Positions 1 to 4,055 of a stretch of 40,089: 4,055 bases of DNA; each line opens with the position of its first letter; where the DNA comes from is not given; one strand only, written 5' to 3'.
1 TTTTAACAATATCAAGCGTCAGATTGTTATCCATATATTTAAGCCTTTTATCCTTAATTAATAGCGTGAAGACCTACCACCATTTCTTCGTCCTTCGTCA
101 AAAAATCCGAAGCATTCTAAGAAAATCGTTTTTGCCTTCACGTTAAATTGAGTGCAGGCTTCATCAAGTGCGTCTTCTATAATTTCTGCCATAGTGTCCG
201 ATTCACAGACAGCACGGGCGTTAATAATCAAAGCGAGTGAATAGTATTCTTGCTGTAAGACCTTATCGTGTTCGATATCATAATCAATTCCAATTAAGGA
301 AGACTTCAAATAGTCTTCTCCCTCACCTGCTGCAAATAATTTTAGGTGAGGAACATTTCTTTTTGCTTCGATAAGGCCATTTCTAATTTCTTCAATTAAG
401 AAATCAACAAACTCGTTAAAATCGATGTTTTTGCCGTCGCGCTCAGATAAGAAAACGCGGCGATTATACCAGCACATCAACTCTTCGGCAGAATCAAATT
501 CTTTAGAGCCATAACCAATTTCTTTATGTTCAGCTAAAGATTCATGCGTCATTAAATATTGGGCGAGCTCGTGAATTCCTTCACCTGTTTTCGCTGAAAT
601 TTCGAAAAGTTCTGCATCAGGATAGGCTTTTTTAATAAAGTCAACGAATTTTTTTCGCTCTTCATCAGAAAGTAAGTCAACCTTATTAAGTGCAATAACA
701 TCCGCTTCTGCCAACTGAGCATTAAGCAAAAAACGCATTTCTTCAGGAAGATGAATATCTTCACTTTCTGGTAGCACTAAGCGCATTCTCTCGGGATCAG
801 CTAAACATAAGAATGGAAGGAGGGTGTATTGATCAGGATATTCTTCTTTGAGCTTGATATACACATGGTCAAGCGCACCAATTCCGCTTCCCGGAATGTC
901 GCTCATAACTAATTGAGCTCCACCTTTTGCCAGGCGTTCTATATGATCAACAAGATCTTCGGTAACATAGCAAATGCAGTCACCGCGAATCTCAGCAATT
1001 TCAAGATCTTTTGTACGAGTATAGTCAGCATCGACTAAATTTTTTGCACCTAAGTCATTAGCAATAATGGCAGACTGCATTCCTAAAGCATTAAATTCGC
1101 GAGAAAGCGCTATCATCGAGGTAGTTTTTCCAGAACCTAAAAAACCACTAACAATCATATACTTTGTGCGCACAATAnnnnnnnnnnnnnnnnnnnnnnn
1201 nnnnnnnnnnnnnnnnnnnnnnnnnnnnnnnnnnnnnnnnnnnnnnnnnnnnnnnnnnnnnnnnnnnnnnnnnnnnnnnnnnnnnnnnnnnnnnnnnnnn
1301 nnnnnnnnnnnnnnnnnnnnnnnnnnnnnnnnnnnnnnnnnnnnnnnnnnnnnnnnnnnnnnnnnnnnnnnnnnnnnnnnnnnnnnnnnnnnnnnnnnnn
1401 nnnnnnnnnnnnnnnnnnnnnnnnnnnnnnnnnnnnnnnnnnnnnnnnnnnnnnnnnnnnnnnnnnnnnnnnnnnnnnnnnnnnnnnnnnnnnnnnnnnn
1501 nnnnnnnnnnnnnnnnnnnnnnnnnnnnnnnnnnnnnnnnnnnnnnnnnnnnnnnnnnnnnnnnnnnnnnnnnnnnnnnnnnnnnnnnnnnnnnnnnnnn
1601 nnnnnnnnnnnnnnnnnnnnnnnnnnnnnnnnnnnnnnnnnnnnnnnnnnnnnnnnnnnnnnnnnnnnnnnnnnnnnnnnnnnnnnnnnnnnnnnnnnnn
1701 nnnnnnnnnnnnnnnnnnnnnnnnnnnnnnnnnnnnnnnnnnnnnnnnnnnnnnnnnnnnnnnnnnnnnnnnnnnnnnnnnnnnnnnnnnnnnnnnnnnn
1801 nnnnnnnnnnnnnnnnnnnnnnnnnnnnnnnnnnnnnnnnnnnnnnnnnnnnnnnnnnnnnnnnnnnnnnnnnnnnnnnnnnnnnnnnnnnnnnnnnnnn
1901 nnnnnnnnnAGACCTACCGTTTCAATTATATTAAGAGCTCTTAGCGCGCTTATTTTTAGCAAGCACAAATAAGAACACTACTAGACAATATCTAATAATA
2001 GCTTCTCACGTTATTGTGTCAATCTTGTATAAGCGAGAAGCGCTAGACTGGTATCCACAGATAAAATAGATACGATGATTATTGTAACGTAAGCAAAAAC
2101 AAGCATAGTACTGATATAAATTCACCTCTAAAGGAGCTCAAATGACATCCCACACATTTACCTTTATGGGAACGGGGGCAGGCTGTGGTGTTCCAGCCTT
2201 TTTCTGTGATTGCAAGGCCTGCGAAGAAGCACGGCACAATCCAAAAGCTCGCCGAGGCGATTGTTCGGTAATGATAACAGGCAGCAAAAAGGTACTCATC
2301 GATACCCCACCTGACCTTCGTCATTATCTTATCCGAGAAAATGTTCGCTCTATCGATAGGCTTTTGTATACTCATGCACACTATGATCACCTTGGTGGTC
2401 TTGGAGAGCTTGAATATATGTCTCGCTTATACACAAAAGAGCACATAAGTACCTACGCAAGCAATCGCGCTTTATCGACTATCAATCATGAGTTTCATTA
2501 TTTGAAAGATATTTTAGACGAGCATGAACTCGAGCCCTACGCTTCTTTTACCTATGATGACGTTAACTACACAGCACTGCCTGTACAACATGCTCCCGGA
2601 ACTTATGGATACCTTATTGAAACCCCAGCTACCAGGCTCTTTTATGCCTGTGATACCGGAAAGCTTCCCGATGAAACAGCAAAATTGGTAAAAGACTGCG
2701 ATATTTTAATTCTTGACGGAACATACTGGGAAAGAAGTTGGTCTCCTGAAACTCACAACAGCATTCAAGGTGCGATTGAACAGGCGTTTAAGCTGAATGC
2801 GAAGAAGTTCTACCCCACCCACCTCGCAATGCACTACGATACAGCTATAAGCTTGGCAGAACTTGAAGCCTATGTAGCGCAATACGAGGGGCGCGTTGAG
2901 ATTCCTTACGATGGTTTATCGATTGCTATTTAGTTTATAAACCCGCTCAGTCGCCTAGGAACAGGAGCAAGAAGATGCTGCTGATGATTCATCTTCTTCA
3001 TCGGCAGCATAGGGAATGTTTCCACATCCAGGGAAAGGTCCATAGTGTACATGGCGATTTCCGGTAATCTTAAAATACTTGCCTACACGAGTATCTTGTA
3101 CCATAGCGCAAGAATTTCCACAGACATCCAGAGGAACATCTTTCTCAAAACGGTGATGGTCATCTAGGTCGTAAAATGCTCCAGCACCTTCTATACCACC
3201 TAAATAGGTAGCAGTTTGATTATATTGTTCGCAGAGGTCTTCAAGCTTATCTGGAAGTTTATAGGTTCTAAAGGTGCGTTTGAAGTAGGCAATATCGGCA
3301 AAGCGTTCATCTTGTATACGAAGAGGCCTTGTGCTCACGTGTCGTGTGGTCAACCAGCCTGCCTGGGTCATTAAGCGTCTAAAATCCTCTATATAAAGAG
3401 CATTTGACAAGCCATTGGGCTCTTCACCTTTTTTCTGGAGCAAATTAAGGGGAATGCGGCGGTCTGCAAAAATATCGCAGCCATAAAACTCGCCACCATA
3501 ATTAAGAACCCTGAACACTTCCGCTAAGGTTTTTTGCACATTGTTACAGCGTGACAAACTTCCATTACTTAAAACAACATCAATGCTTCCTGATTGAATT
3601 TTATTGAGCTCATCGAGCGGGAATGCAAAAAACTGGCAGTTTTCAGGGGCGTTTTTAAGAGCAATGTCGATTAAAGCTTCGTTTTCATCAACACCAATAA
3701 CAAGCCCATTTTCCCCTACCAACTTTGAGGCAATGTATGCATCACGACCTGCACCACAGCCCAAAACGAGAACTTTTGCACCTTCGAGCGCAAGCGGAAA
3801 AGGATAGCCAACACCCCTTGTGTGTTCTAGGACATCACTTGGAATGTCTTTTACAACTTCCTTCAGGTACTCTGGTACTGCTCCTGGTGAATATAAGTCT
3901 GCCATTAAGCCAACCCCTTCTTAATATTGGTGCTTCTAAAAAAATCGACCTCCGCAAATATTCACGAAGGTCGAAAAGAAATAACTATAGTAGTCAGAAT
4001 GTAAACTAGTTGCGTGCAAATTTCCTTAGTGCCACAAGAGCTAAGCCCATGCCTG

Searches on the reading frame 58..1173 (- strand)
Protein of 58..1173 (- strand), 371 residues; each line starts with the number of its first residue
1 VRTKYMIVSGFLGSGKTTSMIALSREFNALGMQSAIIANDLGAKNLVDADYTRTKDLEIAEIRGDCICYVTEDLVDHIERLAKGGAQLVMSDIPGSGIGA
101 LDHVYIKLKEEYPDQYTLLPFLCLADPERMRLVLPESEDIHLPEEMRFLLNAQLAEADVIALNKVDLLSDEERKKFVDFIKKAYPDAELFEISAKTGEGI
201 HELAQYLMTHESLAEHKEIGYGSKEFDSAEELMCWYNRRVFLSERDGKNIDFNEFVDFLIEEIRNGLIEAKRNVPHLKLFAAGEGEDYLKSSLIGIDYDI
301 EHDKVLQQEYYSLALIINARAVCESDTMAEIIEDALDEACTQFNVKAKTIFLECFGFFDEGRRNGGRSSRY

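Call 5: search_protein_families(library=pfam, proteins=[window:58-1173:-], max_evalue=0.01)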
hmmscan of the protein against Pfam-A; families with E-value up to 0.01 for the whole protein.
window:58-1173:- (371 aa): 5 families
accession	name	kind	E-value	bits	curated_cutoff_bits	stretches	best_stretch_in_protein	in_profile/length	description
PF02492.25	cobW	-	3.1e-19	69.7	20.7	1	6-188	3-177/180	CobW/HypB/UreG, nucleotide-binding domain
PF03193.22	RsgA_GTPase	-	0.00021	21.6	30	1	146-210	43-107/174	RsgA GTPase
PF03308.22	MeaB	-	0.00067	19.2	23.1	0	3-42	33-72/273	Methylmalonyl Co-A mutase-associated GTPase MeaB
PF03029.23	ATP_bind_1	-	0.0017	18.7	27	0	8-179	1-182/240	Conserved hypothetical ATP binding protein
PF00009.33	GTP_EFTU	-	0.002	18.1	26.5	1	158-210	124-185/188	Elongation factor Tu GTP binding domain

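Call 6: search_protein_families(library=ncbifam, proteins=[window:58-1173:-], max_evalue=0.01)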
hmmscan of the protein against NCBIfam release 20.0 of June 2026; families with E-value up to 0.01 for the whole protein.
window:58-1173:- (371 aa): 17 families
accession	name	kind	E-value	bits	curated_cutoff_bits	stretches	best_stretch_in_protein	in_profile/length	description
NF041053.1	CobW_rel_Se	equivalog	2.6e-18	66.4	180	2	5-82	3-80/195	CobW-related selenoprotein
NF038288.1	chaper_GTP_ZigA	equivalog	7.6e-12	44.8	600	2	7-85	5-88/390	zinc metallochaperone GTPase ZigA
TIGR00073.1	hypB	equivalog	4.4e-10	39.4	121.2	1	154-210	155-213/217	hydrogenase nickel incorporation protein HypB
TIGR02475.1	CobW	equivalog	9.1e-10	37.9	332.1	1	6-83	7-88/342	cobalamin biosynthesis protein CobW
NF000908.1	PRK00089.1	equivalog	7.5e-06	25.4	237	1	152-210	108-166/291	GTPase Era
NF008955.0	PRK12297.1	equivalog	2.1e-05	23.7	406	1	145-220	265-337/429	GTPase ObgE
TIGR02729.1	Obg_CgtA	equivalog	2.9e-05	23.2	280.25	1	153-209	271-326/329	Obg family GTPase CgtA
NF008931.0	PRK12288.1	equivalog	6e-05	22.2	360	1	147-212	141-208/347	small ribosomal subunit biogenesis GTPase RsgA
NF008578.0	PRK11537.1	equivalog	6.4e-05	22.3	361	1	6-74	7-73/318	GTPase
TIGR00475.1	selB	equivalog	0.00011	21.1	242.25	1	157-215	105-169/581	selenocysteine-specific translation elongation factor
NF010339.0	PRK13768.1-1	equivalog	0.00016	21.5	414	1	67-195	77-193/248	GTPase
NF007775.0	PRK10463.1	equivalog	0.0003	20.2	385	1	154-209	229-286/290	hydrogenase nickel incorporation protein HypB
TIGR03594.1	GTPase_EngA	equivalog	0.00039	19.6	306.7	1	156-209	287-344/432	ribosome biogenesis GTPase Der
NF008956.1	PRK12299.1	equivalog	0.0014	17.6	300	1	144-209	258-323/327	GTPase ObgE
NF008932.0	PRK12289.1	equivalog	0.003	16.7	483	1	146-210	117-180/363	small ribosomal subunit biogenesis GTPase RsgA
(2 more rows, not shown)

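Call 74: find_encoding_contigs(protein=window:58-1173:-, flank=10000, max_places=2)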
Protein window:58-1173:- (371 aa): no gene with exactly this product is on record in the collection.

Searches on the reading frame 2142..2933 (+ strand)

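Call 5: search_protein_families(library=pfam, proteins=[window:2142-2933:+], max_evalue=0.01)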
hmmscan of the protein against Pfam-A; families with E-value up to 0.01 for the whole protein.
window:2142-2933:+ (263 aa): 2 families
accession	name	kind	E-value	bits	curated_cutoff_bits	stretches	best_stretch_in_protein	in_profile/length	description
PF12706.13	Lactamase_B_2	-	2.7e-33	115.7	27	1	50-227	2-199/200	Beta-lactamase superfamily domain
PF00753.33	Lactamase_B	-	3.7e-10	40.5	22.7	1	38-174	5-152/196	Metallo-beta-lactamase superfamily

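Call 6: search_protein_families(library=ncbifam, proteins=[window:2142-2933:+], max_evalue=0.01)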
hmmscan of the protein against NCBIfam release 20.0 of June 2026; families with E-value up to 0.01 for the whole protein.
window:2142-2933:+ (263 aa): 18 families
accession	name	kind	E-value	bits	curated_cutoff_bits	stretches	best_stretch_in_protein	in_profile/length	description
TIGR03307.1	PhnP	equivalog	2.8e-39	135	272.25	1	5-236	2-229/249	phosphonate metabolism protein PhnP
NF038231.1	MBL_Geo_Pelo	equivalog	4.9e-37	127.9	360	1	7-245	3-240/250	GPMC system MBL fold metallohydrolase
NF002553.0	PRK02113.1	equivalog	7e-31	107.5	386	1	7-262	4-251/252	MBL fold metallo-hydrolase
TIGR02108.2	PQQ_syn_pqqB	equivalog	4.9e-17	62.3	245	1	7-198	3-221/298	pyrroloquinoline quinone biosynthesis protein PqqB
TIGR02651.1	RNase_Z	equivalog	3.7e-16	59.1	292.95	2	162-258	200-297/302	ribonuclease Z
NF000801.0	PRK00055.1-3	equivalog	1.4e-11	44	252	2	42-162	22-155/307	ribonuclease Z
NF041851.1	cyc_nuc_deg_phdiest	equivalog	2e-09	37.2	400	1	111-259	102-249/253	cyclic nucleotide-degrading phosphodiesterase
NF012229.1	bla_class_B_core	domain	4.3e-07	30.2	100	1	43-116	19-90/139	metallo-beta-lactamase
NF047419.1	RNase_J1_RnjA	exception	0.0001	21.2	820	1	60-168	50-154/549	ribonuclease J1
NF033088.2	bla_subclass_B1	equivalog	0.00017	21.3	200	1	41-118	33-117/217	subclass B1 metallo-beta-lactamase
NF002558.0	PRK02126.1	subfamily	0.00024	20.2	315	1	49-90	28-67/345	ribonuclease Z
NF045584.1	cas14_MBL_CASP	equivalog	0.00025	19.5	800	0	39-105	14-83/612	type VII CRISPR-associated protein Cas14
NF033105.1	bla_subclass_B3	equivalog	0.00047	19.5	240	1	45-94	29-85/257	subclass B3 metallo-beta-lactamase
NF047979.1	lactonase_AidB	equivalog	0.00095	18.5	360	0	139-178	174-212/271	AidB family quorum-quenching N-acyl homoserine lactonase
NF001911.0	PRK00685.1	equivalog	0.0021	17.6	144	1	45-115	13-87/228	metal-dependent hydrolase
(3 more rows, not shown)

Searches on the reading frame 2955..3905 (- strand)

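Call 5: search_protein_families(library=pfam, proteins=[window:2955-3905:-], max_evalue=0.01)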
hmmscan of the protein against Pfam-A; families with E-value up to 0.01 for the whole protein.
window:2955-3905:- (316 aa): 8 families
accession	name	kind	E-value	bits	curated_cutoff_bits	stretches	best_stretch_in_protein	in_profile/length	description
PF13847.12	Methyltransf_31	-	6e-17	62.1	27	1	42-161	4-127/145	Methyltransferase domain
PF08241.18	Methyltransf_11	-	3e-12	47.5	21.2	1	47-141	2-94/95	Methyltransferase domain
PF13649.12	Methyltransf_25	-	4.7e-12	46.9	27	1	45-138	1-97/97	Methyltransferase domain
PF08242.18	Methyltransf_12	-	2.1e-08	35.2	30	1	46-139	1-97/98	Methyltransferase domain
PF01209.24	Ubie_methyltran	-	6.4e-07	29.4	20.1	1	40-142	46-151/233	ubiE/COQ5 methyltransferase family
PF13489.12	Methyltransf_23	-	8.5e-07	29.3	27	1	39-184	20-159/164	Methyltransferase domain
PF01135.25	PCMT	-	1.6e-05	25.2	20.3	1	41-85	73-117/210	Protein-L-isoaspartate(D-aspartate) O-methyltransferase (PCMT)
PF05175.20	MTS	-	0.002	18.2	23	1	43-135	33-131/170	Methyltransferase small domain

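Call 6: search_protein_families(library=ncbifam, proteins=[window:2955-3905:-], max_evalue=0.01)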
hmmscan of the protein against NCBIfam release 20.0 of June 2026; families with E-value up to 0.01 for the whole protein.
window:2955-3905:- (316 aa): 25 families
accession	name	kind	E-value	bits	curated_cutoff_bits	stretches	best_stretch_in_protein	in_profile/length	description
NF041537.1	ArsM_AhpD_UU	exception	2.1e-25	89.3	510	1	12-192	45-230/345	arsenite methyltransferase/AhpD domain selenoprotein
NF008823.0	PRK11873.1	subfamily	7.9e-25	87.9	263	1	30-201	64-240/272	arsenite methyltransferase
NF047649.1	MTase_UXPK_star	exception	3.6e-23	82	460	1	12-184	46-223/283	methyltransferase/UXPK-star double selenoprotein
NF041536.1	ArsM_DUF2284_UU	exception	3.7e-20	71.7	575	1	12-152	45-190/459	arsenite methyltransferase/DUF2284 domain selenoprotein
NF040538.1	methyl_ArsM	equivalog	1e-19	71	500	2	13-85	33-105/356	arsinothricin biosynthesis methyltransferase ArsM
NF045667.1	MTase_DVU1556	equivalog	3.2e-13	49.6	155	1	41-184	22-160/213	DVU_1556 family methyltransferase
NF038099.1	AsSugarArsM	exception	1.2e-11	44.3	400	1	41-273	58-302/321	arsenosugar biosynthesis arsenite methyltransferase ArsM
NF043040.1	corrin_prot_MT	hypoth_equivalog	1.1e-07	31.5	180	1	41-145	41-150/216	corrinoid protein-associated methyltransferase CpaM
NF001244.0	PRK00216.1-5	equivalog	4e-07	29.6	216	1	42-148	49-159/236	bifunctional demethylmenaquinone methyltransferase/2-methoxy-6-polyprenyl-1,4-benzoquinol methylase UbiE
TIGR01934.1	MenG_MenH_UbiE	subfamily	6.2e-07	28.9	158.35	1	41-148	39-147/223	ubiquinone/menaquinone biosynthesis methyltransferase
NF010550.0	PRK13943.1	equivalog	2.4e-06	27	359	1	41-86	80-125/322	protein-L-isoaspartate O-methyltransferase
TIGR02072.1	BioC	equivalog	3.3e-06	27.1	184.95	1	41-141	34-131/244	malonyl-ACP O-methyltransferase BioC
NF010549.0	PRK13942.1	equivalog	9.4e-06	25.3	282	1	41-85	77-121/215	protein-L-isoaspartate O-methyltransferase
NF052510.1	methyltran_MpqE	exception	2e-05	24.1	335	1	41-141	46-150/234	methyl-plastoquinone biosynthesis methyltransferase MpqE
NF001556.0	PRK00377.1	equivalog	7.1e-05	22.7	238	1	40-86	39-85/198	cobalt-precorrin-6Y C(15)-methyltransferase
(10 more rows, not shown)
